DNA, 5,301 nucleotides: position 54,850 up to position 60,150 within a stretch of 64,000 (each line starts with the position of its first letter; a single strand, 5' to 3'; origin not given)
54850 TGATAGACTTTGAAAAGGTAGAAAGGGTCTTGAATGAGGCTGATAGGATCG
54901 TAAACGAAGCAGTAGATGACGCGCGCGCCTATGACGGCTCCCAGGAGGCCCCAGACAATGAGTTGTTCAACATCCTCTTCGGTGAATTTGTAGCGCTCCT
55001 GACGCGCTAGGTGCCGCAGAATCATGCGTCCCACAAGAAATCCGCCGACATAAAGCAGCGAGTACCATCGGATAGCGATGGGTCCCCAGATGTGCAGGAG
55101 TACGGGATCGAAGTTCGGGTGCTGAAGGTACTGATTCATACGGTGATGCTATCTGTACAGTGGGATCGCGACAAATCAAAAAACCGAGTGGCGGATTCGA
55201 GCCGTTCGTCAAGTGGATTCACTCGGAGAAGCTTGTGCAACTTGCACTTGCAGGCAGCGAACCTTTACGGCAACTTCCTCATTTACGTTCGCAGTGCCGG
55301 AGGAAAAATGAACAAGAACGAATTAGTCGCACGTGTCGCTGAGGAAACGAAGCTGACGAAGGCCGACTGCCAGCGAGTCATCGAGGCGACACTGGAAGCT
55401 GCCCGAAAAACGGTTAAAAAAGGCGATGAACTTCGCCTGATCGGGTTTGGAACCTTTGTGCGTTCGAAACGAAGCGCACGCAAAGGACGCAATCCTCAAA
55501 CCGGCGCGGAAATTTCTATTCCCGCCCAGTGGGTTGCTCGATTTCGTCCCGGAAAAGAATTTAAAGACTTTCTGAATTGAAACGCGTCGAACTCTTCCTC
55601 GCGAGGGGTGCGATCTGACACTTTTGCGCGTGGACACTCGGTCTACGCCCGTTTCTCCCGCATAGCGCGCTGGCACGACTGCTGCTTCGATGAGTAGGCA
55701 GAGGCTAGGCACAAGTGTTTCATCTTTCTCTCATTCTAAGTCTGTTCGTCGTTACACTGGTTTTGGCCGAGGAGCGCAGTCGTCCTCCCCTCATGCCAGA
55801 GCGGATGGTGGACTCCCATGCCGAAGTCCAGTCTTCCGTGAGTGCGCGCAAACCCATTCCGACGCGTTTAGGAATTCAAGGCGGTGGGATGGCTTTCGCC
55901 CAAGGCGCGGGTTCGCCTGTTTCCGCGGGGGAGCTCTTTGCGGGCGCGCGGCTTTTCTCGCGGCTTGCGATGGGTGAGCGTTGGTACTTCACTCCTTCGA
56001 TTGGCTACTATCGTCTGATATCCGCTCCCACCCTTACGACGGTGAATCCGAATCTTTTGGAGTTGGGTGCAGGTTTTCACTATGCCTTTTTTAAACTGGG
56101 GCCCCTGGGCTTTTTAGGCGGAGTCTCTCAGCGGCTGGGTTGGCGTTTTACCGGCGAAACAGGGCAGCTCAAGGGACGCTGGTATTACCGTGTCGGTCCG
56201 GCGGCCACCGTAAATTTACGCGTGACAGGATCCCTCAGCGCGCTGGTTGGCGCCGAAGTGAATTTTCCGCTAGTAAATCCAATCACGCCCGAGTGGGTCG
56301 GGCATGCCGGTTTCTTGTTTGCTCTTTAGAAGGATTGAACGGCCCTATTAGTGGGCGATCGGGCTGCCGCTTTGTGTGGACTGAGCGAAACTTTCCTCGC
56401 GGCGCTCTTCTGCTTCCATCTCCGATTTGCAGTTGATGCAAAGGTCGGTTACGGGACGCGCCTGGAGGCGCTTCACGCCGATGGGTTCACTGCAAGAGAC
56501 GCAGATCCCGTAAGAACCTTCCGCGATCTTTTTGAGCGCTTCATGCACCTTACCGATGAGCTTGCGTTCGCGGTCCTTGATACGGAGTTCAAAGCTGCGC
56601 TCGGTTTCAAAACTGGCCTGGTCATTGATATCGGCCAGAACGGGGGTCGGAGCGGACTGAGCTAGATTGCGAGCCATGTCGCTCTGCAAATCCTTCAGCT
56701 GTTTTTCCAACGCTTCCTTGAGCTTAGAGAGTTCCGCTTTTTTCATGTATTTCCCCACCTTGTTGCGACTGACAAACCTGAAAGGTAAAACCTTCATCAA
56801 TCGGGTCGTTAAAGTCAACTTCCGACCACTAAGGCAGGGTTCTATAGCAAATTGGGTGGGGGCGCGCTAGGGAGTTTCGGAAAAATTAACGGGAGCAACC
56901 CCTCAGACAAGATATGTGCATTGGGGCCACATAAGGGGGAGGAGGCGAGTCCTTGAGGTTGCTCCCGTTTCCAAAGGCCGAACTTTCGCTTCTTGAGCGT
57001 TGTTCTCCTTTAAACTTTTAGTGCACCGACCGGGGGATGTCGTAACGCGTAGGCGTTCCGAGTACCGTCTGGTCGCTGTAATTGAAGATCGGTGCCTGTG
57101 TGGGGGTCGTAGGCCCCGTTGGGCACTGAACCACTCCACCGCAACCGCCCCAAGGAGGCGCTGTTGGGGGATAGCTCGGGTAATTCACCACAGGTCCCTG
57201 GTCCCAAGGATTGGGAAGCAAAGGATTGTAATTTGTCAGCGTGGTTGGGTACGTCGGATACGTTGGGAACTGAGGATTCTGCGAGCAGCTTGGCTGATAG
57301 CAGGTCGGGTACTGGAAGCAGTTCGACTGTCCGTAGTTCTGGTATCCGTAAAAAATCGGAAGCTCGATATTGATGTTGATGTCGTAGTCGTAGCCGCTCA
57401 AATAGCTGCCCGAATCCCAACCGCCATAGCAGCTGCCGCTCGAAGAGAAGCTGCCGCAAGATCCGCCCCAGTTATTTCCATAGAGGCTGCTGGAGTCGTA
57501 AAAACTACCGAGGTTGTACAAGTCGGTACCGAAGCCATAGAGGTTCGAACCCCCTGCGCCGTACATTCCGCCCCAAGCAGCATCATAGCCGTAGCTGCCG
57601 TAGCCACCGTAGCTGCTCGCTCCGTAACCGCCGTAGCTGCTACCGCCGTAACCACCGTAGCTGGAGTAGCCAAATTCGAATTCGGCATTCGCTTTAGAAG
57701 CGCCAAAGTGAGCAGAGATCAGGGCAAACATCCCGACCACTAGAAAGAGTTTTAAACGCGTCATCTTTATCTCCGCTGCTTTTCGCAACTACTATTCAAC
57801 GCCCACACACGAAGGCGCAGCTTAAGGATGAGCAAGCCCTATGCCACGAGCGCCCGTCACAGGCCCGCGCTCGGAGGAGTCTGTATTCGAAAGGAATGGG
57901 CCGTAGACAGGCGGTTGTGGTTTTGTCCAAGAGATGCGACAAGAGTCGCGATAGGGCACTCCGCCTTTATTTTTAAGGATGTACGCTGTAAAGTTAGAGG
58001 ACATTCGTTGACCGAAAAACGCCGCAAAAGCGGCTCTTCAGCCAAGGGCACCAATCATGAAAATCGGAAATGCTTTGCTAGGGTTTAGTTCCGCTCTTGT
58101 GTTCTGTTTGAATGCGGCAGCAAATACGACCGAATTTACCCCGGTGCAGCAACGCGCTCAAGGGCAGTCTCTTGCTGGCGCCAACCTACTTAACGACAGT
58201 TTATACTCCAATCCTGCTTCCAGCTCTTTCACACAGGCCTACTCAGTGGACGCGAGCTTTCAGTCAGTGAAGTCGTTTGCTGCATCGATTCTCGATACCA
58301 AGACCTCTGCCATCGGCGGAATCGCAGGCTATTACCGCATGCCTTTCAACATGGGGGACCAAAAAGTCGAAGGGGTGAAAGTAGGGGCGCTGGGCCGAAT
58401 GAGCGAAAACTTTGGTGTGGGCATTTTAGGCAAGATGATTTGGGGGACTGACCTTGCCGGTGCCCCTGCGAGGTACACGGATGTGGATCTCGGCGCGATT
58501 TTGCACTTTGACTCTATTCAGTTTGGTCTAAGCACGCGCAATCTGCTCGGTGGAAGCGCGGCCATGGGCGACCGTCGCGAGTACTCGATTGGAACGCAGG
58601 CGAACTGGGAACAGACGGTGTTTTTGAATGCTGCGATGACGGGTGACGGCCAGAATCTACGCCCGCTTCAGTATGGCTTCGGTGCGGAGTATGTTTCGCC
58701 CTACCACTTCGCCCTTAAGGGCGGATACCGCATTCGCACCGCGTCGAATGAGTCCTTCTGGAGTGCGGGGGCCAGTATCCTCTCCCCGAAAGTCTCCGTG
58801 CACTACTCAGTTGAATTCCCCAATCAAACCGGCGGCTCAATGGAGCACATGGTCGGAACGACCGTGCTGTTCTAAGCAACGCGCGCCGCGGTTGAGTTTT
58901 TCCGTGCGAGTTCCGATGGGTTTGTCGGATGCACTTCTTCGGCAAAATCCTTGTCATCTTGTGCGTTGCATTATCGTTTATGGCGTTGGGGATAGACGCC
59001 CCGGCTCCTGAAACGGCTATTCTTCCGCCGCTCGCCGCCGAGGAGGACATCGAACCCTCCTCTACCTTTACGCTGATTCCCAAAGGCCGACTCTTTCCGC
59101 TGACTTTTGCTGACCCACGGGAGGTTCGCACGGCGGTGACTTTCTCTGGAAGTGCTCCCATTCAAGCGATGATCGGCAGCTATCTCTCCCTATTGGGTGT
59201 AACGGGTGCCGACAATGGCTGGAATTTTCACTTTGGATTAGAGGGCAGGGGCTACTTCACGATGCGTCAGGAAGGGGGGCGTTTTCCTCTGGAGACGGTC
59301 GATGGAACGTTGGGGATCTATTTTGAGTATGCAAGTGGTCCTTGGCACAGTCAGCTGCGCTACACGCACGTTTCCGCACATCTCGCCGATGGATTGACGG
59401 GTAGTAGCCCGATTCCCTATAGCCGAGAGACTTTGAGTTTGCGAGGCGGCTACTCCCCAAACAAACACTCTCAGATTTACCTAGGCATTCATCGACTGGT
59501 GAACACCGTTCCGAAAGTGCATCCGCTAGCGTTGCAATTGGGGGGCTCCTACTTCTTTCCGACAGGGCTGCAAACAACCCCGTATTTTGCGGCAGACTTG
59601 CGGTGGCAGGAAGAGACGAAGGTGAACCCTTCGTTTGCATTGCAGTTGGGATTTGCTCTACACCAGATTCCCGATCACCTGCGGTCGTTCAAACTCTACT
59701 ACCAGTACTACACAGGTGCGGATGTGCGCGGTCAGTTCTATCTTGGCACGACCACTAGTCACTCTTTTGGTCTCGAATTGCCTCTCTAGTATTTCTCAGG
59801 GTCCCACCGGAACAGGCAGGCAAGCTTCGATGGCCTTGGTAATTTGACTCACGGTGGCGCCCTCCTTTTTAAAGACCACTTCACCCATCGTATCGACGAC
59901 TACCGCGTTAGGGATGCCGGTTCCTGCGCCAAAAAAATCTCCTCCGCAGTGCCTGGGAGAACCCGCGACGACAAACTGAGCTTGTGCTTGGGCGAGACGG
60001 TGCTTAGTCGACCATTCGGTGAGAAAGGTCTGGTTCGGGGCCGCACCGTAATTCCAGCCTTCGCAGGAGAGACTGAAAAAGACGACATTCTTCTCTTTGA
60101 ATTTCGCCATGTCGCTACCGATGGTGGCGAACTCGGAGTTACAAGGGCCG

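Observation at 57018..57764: Secreted Gly/Tyr/Ser-rich low-complexity protein with imperfect SSYGGYG repeats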

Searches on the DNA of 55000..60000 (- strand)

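Call 21: search_rna_families(source=window, start=55000, end=60000, threshold=evalue, max_evalue=1)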
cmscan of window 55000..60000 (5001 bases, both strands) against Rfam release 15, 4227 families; matches with E-value up to 1: 0.
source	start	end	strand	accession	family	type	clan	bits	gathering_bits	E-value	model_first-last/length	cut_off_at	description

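Call 96: build_rna_model(alignment_id=A9, structure=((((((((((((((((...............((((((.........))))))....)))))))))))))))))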
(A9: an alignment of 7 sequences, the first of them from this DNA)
Model R1 built from alignment A9 (7 sequences, 72 columns); structure: as given.
model positions 72; base pairs 22; branch points 0; effective number of sequences 2.04; information 0.782 bits per position. Calibrated on 0.2 Mb of random sequence (short: E-values are rough).
structure used (alignment columns):
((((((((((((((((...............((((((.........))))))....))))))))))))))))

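Call 97: search_with_rna_model(model_id=R1, sources=[window, L001, L003, L006, L009, L010, L011, L012, L013, L014, L015, L016, L017, L018, L019, L020, L022, L023, L024, L026, L027, L028, L030, L031, L032, L033, L034, L035], max_evalue=0.01, make_alignment=true)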
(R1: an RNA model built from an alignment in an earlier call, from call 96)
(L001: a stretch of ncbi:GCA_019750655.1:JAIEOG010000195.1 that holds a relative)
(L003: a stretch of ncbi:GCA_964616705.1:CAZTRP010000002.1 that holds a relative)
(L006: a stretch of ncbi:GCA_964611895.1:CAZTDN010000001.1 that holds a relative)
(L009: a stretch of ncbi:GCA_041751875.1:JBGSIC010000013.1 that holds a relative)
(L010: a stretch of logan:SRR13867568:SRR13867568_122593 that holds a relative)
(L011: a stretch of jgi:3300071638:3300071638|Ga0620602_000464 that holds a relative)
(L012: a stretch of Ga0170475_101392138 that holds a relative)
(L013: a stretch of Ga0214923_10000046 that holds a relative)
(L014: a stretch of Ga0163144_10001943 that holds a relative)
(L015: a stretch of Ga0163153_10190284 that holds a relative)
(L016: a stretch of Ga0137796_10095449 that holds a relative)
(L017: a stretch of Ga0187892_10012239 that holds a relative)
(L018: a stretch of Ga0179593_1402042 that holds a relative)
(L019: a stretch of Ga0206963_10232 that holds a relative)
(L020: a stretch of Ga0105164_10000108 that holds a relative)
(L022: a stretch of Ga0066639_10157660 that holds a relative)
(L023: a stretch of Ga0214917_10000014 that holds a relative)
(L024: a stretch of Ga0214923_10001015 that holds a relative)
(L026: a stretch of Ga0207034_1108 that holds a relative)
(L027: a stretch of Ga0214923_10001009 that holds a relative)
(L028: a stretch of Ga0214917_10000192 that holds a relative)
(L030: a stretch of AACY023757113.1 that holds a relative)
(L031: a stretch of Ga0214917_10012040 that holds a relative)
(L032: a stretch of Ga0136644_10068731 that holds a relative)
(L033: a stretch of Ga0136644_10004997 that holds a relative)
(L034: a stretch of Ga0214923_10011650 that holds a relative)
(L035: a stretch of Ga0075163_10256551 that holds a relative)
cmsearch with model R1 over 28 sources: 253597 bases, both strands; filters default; matches with E-value up to 0.01: 28.
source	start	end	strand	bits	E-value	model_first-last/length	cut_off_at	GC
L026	12862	12933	+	94.5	1.4e-24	1-72/72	no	0.56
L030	224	295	+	90.3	2.4e-23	1-72/72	no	0.46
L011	4729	4800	-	88.6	7.5e-23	1-72/72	no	0.53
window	56893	56964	-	86.9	2.4e-22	1-72/72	no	0.57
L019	7703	7774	+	86.2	4.1e-22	1-72/72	no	0.56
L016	1313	1385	+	85.2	7.6e-22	1-72/72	no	0.55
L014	8434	8505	-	83.3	2.8e-21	1-72/72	no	0.6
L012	609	681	-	81.2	1.1e-20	1-72/72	no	0.63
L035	1251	1323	-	79.8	3e-20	1-72/72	no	0.52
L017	5522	5594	-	78.6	6.6e-20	1-72/72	no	0.53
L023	339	409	-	76.5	2.8e-19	1-72/72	no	0.56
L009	4750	4819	-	72.7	3.8e-18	1-72/72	no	0.53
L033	5544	5614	+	72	6.1e-18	1-72/72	no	0.54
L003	8917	8990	+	71.8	6.7e-18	1-72/72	no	0.61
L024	2730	2801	+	66.7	2.2e-16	1-72/72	no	0.51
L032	253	325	+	65.4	5.4e-16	1-72/72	no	0.49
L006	8881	8952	+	65.1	6.5e-16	1-72/72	no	0.5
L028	10395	10467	-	64.7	8.6e-16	1-72/72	no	0.51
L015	307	378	+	64.1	1.3e-15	1-72/72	no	0.51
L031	1439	1510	-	63.7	1.7e-15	1-72/72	no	0.54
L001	2870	2944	+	63.1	2.5e-15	1-72/72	no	0.56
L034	999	1071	+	62.9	2.9e-15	1-72/72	no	0.53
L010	2559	2630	-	59.7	2.5e-14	1-72/72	no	0.56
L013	603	675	+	57.9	8.3e-14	1-72/72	no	0.55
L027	999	1070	-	57.3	1.3e-13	1-72/72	no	0.49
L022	1378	1449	+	51.4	6.9e-12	1-72/72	no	0.58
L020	1146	1217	-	48.2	6.1e-11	1-72/72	no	0.5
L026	7085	7144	+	24.1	0.00079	1-72/72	no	0.53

Alignment A10: 28 matches aligned to the model, 92 columns, each read 5' to 3' on its own strand. Consensus structure (alignment columns), stored with it:
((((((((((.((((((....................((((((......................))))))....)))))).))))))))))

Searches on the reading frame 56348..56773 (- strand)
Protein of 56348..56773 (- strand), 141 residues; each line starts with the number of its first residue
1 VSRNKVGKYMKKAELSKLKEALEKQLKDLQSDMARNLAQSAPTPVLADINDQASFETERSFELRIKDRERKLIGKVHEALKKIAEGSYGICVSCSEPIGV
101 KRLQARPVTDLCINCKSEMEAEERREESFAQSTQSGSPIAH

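Call 3: search_protein_families(library=pfam, proteins=[window:56348-56773:-], max_evalue=0.1)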
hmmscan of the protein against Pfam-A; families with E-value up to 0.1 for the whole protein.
window:56348-56773:- (141 aa): 3 families
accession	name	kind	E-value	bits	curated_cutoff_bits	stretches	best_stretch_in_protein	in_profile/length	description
PF21157.2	DksA_N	-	1e-15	58.2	27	1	16-83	3-71/71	DnaK suppressor protein DksA, N-terminal domain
PF01258.23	zf-dskA_traR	-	1.4e-09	38.2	24.9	1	86-120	1-35/36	Prokaryotic dksA/traR C4-type zinc finger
PF12757.12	Eisosome1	-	0.079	13.6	25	1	35-71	76-112/126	Eisosome protein 1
